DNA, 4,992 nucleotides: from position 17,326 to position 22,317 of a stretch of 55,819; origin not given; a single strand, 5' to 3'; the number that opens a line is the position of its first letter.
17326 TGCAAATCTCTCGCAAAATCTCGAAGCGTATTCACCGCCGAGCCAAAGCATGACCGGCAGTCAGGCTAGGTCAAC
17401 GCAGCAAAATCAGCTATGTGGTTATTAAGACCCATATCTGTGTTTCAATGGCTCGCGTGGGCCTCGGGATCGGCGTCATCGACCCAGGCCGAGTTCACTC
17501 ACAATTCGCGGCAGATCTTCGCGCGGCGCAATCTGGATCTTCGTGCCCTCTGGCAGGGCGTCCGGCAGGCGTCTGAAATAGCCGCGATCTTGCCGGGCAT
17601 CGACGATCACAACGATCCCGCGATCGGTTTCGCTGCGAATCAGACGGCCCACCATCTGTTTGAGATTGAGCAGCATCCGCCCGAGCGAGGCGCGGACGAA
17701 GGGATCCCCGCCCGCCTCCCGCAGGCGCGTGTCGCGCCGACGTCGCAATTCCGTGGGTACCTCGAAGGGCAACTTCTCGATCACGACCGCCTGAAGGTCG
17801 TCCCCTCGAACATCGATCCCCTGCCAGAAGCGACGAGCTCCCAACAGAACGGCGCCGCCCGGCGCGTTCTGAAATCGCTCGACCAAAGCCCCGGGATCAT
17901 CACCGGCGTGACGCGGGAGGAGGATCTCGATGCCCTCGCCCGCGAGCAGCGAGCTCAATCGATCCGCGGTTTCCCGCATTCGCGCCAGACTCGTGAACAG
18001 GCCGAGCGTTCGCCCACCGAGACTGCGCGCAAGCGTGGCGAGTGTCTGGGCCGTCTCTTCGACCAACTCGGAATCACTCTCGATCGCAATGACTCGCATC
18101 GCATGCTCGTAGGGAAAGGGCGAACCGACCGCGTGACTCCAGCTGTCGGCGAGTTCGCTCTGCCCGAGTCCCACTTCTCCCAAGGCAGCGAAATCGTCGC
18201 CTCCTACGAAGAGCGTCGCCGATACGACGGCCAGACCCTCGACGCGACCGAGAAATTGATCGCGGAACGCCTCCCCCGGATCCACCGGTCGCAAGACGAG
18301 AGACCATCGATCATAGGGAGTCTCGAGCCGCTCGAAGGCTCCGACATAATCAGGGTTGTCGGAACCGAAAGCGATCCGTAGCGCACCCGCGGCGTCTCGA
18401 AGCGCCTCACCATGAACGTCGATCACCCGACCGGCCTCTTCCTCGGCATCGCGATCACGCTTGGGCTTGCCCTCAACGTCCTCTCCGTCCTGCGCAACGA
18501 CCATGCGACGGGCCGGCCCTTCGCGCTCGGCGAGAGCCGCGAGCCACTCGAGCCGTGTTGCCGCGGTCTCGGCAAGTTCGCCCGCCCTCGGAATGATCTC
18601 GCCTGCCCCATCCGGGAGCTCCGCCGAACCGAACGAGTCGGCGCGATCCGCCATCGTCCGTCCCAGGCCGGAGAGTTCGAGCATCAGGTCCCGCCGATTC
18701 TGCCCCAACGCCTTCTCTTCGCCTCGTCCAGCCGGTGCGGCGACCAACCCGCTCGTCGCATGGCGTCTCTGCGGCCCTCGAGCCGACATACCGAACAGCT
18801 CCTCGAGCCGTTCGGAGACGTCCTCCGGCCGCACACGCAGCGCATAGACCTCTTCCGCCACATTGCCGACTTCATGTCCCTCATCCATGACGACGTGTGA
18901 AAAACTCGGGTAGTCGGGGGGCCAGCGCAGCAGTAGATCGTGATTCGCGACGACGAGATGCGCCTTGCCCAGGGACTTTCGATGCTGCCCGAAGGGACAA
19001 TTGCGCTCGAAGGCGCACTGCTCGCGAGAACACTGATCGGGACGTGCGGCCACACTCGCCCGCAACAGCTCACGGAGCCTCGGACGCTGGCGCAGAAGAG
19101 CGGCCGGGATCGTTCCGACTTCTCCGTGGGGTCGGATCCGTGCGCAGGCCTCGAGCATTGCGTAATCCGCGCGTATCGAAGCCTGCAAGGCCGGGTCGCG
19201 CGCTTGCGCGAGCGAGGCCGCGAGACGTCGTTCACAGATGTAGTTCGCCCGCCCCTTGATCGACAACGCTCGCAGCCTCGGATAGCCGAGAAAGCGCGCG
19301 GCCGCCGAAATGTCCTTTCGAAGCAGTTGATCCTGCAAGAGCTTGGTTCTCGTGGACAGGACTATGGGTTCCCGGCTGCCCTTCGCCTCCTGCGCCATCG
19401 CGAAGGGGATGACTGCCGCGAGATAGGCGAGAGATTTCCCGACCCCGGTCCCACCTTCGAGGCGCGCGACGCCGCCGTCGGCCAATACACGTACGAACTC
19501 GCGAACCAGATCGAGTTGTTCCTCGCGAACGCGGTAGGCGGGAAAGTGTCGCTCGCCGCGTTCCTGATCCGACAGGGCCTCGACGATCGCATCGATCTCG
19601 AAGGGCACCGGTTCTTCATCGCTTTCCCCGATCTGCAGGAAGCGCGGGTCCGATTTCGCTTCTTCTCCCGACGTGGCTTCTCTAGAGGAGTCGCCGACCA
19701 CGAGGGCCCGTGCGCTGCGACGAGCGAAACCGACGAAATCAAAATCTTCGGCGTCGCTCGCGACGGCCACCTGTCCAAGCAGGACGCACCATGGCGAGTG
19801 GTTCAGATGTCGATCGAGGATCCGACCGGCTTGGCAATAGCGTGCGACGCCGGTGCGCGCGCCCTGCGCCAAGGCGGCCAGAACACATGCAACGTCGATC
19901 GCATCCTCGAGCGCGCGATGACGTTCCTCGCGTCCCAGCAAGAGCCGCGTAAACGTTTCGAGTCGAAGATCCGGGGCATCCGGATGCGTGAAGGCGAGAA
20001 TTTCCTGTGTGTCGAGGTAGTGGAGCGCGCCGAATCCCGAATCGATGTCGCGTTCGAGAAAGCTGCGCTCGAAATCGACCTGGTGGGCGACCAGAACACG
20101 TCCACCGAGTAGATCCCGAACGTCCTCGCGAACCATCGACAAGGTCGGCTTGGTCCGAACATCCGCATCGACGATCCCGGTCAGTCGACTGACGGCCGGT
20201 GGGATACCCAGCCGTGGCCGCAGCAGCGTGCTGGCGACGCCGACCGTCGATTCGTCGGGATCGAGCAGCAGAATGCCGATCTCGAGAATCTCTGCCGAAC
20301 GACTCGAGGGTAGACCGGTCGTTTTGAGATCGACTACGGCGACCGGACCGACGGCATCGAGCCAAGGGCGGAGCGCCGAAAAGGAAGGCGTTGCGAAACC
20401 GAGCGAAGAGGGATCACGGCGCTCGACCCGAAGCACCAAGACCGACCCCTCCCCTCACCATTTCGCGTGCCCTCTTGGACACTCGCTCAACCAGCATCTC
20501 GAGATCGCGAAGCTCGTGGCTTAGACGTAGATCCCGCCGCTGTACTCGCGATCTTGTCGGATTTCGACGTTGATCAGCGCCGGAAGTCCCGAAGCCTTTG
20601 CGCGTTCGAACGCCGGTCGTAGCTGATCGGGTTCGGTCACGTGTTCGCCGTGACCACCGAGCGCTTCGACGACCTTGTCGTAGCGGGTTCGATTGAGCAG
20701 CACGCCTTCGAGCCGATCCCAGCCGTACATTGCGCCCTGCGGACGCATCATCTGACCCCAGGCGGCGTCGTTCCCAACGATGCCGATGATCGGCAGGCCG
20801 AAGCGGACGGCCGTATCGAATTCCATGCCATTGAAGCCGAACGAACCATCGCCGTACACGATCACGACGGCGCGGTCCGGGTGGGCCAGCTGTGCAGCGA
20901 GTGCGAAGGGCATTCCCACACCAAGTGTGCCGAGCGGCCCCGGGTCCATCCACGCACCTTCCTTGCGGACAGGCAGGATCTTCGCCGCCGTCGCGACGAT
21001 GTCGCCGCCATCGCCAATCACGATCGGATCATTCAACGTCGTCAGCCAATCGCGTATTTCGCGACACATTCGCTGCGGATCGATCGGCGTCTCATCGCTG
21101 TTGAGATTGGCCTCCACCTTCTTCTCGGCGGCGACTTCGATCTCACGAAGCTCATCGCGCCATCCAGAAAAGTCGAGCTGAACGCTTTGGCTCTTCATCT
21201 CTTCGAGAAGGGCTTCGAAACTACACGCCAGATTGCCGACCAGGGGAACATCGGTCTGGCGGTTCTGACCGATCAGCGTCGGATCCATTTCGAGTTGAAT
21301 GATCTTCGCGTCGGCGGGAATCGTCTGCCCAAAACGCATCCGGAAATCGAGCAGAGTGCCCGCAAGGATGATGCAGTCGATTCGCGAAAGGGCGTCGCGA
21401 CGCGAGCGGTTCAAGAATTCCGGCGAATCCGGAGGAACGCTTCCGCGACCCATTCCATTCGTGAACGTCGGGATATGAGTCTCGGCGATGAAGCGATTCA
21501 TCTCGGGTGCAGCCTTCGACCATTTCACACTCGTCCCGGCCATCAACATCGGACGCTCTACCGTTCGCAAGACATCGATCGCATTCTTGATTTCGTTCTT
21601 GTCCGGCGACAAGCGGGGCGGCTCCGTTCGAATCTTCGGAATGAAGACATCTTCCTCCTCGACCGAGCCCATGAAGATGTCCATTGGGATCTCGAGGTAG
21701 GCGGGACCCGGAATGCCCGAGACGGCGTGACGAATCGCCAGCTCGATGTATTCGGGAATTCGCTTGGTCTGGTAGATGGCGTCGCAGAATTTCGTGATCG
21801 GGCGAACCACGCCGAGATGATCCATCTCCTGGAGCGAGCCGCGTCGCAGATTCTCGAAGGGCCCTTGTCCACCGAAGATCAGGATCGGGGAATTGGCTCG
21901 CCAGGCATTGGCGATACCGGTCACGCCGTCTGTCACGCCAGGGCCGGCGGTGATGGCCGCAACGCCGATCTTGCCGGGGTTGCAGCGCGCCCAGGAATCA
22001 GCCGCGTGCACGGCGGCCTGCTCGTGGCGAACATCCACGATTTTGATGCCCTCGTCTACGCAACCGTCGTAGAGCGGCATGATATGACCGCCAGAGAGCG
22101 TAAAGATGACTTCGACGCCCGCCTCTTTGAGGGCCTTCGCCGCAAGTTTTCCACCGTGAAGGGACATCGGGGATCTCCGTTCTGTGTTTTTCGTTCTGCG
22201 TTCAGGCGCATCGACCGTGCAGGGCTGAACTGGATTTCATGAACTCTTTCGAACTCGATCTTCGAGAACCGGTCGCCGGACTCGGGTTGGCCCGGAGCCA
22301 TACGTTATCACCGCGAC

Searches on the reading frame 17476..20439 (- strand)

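Call 9: search_protein_families(library=pfam, proteins=[window:17476-20439:-], max_evalue=0.01)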
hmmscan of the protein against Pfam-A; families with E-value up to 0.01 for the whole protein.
window:17476-20439:- (987 aa): 3 families
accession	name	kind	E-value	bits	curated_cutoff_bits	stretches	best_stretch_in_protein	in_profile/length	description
PF13307.12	Helicase_C_2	-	3.8e-31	108.8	25.3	1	802-964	3-169/170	Helicase C-terminal domain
PF00929.31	RNase_T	-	1.2e-13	52.4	24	1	35-182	2-159/164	Exonuclease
PF00270.35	DEAD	-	0.00012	22.3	26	0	327-372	19-62/167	DEAD/DEAH box helicase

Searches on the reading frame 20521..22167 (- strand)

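Call 9: search_protein_families(library=pfam, proteins=[window:20521-22167:-], max_evalue=0.01)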
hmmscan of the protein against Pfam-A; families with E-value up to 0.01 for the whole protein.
window:20521-22167:- (548 aa): 3 families
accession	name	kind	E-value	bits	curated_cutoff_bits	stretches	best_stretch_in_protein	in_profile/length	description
PF02776.23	TPP_enzyme_N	-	1.6e-34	118.7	26.8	1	4-118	2-117/119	Thiamine pyrophosphate enzyme, N-terminal TPP binding domain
PF02775.26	TPP_enzyme_C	-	4e-32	111.5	21.9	1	386-534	1-151/151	Thiamine pyrophosphate enzyme, C-terminal TPP binding domain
PF00205.28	TPP_enzyme_M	-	3.3e-24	85.6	30.4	1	193-319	1-136/137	Thiamine pyrophosphate enzyme, central domain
